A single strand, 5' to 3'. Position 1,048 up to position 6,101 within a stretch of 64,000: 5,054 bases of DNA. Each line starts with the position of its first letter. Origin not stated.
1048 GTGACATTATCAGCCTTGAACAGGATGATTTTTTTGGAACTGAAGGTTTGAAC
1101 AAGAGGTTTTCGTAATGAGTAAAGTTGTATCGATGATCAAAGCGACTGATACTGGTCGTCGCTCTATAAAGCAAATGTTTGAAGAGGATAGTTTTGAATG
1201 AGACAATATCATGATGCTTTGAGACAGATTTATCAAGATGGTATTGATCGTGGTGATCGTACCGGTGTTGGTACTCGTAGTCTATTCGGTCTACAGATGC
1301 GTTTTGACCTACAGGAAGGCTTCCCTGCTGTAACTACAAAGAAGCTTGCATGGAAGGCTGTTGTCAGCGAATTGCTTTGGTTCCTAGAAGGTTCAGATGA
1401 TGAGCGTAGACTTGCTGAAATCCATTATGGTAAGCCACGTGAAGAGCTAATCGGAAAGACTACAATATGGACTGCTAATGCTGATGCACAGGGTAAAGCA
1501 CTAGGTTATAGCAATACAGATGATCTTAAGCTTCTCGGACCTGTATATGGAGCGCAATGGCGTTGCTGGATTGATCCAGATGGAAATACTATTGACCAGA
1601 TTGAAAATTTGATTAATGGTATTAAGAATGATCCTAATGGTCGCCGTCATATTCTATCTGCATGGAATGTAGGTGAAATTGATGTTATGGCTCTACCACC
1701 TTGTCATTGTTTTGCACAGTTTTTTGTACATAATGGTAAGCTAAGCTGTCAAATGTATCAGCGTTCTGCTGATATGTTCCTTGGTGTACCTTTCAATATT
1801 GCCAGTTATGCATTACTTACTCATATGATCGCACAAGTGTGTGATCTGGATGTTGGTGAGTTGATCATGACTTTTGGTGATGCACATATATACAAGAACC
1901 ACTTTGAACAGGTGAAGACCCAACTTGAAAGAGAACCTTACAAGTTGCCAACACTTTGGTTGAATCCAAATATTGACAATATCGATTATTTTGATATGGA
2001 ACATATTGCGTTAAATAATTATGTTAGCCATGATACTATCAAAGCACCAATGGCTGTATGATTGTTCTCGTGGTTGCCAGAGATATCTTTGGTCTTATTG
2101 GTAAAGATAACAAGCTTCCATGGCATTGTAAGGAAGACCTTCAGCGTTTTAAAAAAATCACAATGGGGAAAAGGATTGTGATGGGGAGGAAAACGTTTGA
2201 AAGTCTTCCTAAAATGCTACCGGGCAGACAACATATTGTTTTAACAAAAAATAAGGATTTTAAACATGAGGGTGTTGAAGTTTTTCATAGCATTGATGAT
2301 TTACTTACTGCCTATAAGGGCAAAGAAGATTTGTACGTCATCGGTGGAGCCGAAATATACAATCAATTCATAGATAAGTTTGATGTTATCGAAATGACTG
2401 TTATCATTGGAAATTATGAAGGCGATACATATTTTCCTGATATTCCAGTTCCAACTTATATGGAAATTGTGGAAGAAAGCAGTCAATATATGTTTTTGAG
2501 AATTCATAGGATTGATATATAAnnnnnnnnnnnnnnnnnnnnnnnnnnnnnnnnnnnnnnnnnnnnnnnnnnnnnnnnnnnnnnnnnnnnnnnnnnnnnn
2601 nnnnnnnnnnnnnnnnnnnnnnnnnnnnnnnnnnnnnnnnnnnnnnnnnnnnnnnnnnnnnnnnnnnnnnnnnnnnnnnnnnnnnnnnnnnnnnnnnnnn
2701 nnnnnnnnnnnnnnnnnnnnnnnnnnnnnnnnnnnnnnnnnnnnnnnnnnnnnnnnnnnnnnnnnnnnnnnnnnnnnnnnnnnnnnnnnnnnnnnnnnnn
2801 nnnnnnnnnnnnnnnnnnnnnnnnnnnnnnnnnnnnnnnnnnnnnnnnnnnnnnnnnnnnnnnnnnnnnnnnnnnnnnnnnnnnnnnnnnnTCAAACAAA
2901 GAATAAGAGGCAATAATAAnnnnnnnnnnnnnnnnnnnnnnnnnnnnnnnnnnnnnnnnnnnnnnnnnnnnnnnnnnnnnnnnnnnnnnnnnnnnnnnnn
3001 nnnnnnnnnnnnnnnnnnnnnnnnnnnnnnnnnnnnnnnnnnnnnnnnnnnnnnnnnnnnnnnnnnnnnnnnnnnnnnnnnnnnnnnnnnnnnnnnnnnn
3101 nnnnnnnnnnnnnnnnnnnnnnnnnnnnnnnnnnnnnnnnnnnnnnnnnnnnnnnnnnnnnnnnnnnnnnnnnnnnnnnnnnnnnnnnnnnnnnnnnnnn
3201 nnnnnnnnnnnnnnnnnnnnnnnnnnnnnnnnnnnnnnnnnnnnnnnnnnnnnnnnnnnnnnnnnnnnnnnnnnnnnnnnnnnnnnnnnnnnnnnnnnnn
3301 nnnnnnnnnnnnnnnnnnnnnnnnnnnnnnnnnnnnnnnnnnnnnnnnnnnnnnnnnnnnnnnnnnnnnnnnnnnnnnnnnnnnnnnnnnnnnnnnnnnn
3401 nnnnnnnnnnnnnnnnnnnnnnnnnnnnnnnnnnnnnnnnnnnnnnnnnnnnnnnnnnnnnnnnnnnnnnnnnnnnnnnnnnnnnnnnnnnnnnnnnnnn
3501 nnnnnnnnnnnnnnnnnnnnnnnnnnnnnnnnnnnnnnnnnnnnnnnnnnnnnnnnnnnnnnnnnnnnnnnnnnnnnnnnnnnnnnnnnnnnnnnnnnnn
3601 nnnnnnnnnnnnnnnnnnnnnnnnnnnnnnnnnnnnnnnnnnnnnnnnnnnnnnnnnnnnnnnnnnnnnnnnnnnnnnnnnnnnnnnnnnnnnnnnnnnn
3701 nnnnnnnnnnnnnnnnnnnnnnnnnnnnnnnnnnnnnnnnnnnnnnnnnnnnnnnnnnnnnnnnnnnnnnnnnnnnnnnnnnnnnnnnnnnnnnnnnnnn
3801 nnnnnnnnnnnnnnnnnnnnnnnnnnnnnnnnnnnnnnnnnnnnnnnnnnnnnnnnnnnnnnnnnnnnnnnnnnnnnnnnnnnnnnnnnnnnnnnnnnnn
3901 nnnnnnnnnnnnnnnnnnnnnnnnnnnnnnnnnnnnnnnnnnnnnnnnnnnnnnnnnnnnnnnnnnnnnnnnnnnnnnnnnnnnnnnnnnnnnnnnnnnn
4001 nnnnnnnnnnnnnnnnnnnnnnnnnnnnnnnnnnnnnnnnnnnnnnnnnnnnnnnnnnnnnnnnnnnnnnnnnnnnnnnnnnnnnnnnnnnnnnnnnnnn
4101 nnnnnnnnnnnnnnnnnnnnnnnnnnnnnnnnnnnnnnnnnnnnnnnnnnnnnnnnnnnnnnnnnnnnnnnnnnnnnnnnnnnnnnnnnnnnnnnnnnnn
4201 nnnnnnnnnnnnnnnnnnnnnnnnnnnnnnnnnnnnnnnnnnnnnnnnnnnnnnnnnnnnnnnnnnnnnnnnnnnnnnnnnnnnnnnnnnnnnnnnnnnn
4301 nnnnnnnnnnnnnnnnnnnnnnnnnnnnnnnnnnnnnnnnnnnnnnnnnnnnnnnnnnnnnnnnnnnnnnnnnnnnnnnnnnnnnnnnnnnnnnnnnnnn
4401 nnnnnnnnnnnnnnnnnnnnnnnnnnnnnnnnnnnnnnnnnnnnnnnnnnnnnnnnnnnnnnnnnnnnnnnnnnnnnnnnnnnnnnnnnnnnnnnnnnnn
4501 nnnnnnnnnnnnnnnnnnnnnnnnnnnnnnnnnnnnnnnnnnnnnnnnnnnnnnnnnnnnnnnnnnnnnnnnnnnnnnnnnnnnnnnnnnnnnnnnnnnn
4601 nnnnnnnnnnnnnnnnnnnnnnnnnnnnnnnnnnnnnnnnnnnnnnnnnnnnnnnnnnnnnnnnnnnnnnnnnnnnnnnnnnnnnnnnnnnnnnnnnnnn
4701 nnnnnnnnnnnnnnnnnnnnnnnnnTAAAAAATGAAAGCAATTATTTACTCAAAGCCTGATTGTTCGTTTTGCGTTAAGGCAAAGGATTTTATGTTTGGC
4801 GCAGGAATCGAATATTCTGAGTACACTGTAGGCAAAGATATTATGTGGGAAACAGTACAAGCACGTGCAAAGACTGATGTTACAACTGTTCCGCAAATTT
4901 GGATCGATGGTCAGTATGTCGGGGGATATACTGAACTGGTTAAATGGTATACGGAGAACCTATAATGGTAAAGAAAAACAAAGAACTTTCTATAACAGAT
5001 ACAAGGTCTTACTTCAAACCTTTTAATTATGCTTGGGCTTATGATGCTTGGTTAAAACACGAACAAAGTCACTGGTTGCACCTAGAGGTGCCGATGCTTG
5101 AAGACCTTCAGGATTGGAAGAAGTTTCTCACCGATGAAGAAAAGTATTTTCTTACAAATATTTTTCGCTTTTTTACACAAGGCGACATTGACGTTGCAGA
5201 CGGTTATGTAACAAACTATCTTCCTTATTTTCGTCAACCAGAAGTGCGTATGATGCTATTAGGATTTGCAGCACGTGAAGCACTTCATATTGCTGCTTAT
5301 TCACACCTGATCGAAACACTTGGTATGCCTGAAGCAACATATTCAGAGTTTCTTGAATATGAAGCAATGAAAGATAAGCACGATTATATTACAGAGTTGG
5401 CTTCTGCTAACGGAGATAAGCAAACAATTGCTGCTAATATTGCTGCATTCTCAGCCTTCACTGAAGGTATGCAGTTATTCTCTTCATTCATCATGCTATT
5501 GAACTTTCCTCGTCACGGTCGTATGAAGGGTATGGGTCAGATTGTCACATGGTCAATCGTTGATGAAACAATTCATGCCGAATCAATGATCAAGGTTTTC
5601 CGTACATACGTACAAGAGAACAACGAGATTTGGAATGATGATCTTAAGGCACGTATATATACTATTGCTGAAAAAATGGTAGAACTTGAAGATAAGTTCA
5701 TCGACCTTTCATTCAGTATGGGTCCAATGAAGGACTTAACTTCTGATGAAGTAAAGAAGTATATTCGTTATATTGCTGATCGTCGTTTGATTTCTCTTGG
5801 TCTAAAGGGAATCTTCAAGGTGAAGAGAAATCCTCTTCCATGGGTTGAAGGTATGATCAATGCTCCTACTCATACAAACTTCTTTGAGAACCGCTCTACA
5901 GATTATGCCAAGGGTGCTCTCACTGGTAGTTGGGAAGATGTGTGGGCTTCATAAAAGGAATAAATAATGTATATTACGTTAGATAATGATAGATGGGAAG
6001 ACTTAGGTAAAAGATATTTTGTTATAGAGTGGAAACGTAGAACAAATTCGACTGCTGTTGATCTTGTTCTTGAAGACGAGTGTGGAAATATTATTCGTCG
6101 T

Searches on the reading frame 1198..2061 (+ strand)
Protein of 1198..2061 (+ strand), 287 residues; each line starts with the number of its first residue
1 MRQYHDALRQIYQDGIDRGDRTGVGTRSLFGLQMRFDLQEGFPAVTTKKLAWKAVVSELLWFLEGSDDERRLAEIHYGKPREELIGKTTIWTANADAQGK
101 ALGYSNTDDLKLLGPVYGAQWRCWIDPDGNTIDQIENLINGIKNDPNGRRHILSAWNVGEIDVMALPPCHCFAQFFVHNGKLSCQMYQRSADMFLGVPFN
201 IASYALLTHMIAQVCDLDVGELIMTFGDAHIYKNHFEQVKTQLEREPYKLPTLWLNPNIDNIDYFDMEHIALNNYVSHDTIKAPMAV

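Call 9: search_protein_families(library=phrogs, proteins=[window:1198-2058:+], max_evalue=0.001)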
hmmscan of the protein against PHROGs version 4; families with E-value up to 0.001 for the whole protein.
window:1198-2058:+ (287 aa): 4 families
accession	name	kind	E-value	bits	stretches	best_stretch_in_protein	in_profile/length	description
phrog_160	-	DNA, RNA and nucleotide metabolism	8.8e-113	377.6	1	1-287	33-308/335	thymidylate synthase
phrog_5682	-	DNA, RNA and nucleotide metabolism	5.4e-66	222.9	1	111-287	37-209/209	thymidylate synthase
phrog_5131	-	DNA, RNA and nucleotide metabolism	1.1e-20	75.2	1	107-246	93-231/357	thymidylate synthase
phrog_3676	-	DNA, RNA and nucleotide metabolism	6.4e-13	49.6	1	119-246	100-241/351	thymidylate synthase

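Call 41: search_solved_structures(query=window:1198-2058:+, show_alignments=1, max_evalue=1e-10)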
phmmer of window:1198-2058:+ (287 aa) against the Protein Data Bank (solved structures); distinct sequences matched with E-value up to 1e-10: 120 (the best 60 are shown).
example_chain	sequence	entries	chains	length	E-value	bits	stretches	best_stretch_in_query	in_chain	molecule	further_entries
3ix6_A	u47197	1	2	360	3e-92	312.3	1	1-287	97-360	Thymidylate synthase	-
1qqq_A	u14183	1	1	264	1.8e-88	300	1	1-287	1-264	THYMIDYLATE SYNTHASE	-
1kzj_A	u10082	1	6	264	6.4e-88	298.1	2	106-287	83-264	Thymidylate synthase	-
1aob_A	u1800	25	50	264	9e-88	297.6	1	1-287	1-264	THYMIDYLATE SYNTHASE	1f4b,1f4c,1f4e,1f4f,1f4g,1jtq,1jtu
1an5_A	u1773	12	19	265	9.2e-88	297.6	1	1-287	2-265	THYMIDYLATE SYNTHASE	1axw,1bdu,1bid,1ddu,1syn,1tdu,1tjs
2tsc_A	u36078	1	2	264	1.7e-87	296.7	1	1-287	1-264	THYMIDYLATE SYNTHASE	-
4dq1_A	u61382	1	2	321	1.9e-87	296.6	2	113-287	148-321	Thymidylate synthase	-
1evf_A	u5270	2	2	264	2.4e-87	296.3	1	1-287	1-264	THYMIDYLATE SYNTHASE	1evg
6cdz_A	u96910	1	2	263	2.4e-87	296.3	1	1-286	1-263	Thymidylate synthase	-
1ev5_A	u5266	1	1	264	2.4e-87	296.3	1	1-287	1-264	THYMIDYLATE SYNTHASE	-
1zpr_A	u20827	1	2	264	2.4e-87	296.2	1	1-287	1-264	THYMIDYLATE SYNTHASE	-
2ftn_A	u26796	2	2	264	3.2e-87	295.8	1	1-287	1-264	Thymidylate synthase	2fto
2vet_A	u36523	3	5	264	3.4e-87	295.8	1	1-287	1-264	THYMIDYLATE SYNTHASE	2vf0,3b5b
1ffl_A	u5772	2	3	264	3.4e-87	295.7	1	1-287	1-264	THYMIDYLATE SYNTHASE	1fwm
1bjg_A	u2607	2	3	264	4.6e-87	295.3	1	1-287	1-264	THYMIDYLATE SYNTHASE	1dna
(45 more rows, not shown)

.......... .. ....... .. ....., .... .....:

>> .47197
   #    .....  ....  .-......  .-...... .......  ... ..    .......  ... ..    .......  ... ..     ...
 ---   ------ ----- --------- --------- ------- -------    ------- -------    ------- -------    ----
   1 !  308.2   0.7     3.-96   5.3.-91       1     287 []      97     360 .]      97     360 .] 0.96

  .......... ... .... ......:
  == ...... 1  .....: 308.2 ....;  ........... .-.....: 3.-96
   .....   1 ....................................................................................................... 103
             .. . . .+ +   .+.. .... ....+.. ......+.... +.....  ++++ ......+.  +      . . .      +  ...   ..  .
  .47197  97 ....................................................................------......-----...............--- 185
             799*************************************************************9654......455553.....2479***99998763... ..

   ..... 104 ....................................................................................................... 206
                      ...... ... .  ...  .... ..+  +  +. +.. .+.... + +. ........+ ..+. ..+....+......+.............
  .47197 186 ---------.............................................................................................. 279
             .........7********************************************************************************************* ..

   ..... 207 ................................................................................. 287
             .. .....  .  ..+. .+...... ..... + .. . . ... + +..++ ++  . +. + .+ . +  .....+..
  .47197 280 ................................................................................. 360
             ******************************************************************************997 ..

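Call 45: find_encoding_contigs(protein=window:1198-2061:+, flank=10000, max_places=3)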
Protein window:1198-2061:+ (287 aa): 4 contigs read that carry it; 1 place shown.
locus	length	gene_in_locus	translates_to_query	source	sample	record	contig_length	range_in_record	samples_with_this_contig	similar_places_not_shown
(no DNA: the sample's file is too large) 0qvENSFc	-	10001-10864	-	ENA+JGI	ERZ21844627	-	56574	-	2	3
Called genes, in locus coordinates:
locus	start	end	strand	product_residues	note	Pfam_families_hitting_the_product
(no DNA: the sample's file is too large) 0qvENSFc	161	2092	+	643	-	PF19141:DUF5824 (weak), PF01966:HD (faint)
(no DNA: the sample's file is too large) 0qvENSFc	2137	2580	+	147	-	PF00210:Ferritin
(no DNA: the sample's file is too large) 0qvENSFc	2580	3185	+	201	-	-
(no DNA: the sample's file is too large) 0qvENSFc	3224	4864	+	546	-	-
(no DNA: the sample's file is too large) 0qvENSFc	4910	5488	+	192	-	-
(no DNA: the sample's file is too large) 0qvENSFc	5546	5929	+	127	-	PF23837:DUF7207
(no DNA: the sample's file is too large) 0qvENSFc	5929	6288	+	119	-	-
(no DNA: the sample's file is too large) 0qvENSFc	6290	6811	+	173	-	-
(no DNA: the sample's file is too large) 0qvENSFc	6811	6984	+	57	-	-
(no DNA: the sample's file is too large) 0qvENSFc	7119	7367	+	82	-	-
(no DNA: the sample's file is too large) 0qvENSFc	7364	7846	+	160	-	PF23831:DUF7201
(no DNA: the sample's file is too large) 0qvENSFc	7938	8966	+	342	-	-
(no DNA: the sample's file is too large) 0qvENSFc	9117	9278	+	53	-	-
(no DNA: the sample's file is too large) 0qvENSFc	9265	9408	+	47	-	-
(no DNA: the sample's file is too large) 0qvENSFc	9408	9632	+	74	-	-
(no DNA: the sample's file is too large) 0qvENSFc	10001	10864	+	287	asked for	PF00303:Thymidylat_synt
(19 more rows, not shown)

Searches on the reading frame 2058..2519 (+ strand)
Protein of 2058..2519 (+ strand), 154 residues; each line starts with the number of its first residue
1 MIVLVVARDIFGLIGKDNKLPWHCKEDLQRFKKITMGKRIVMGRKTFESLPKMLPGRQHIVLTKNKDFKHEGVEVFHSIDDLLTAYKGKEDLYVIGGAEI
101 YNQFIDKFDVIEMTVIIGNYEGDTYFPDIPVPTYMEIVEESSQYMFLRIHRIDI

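Call 9: search_protein_families(library=phrogs, proteins=[window:2058-2519:+], max_evalue=0.001)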
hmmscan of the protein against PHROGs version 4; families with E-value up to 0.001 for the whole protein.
window:2058-2519:+ (154 aa): 3 families
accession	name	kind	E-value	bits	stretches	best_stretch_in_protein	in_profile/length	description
phrog_316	-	DNA, RNA and nucleotide metabolism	2.4e-45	155.8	1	1-134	16-152/213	dihydrofolate reductase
phrog_11777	-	DNA, RNA and nucleotide metabolism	9.6e-18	65.3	1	3-131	376-514/546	dihydrofolate reductase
phrog_13578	-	DNA, RNA and nucleotide metabolism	1.6e-05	26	1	2-100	3-93/156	dihydrofolate reductase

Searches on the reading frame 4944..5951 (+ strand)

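Call 9: search_protein_families(library=phrogs, proteins=[window:4944-5951:+], max_evalue=0.001)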
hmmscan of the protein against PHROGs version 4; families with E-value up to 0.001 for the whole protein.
window:4944-5951:+ (336 aa): 6 families
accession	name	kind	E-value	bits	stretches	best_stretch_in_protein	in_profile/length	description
phrog_86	-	DNA, RNA and nucleotide metabolism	2.6e-85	288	1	19-335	66-399/504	ribonucleoside diphosphate reductase small subunit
phrog_30939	-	DNA, RNA and nucleotide metabolism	5.5e-17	61.9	1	12-323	6-321/977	ribonucleotide reductase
phrog_8368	-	DNA, RNA and nucleotide metabolism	6.6e-12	46.7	1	194-332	1-146/156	aerobic NDP reductase small subunit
phrog_24856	-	DNA, RNA and nucleotide metabolism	4.8e-08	34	1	34-202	20-192/195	ribonucleotide reductase class Ia beta subunit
phrog_10582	-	DNA, RNA and nucleotide metabolism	3.5e-05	24.2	0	37-150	42-155/255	ribonucleotide reductase class Ia beta subunit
phrog_7909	-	DNA, RNA and nucleotide metabolism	7.3e-05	23.9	1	268-326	15-75/92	ribonucleoside-diphosphate reductase beta subunit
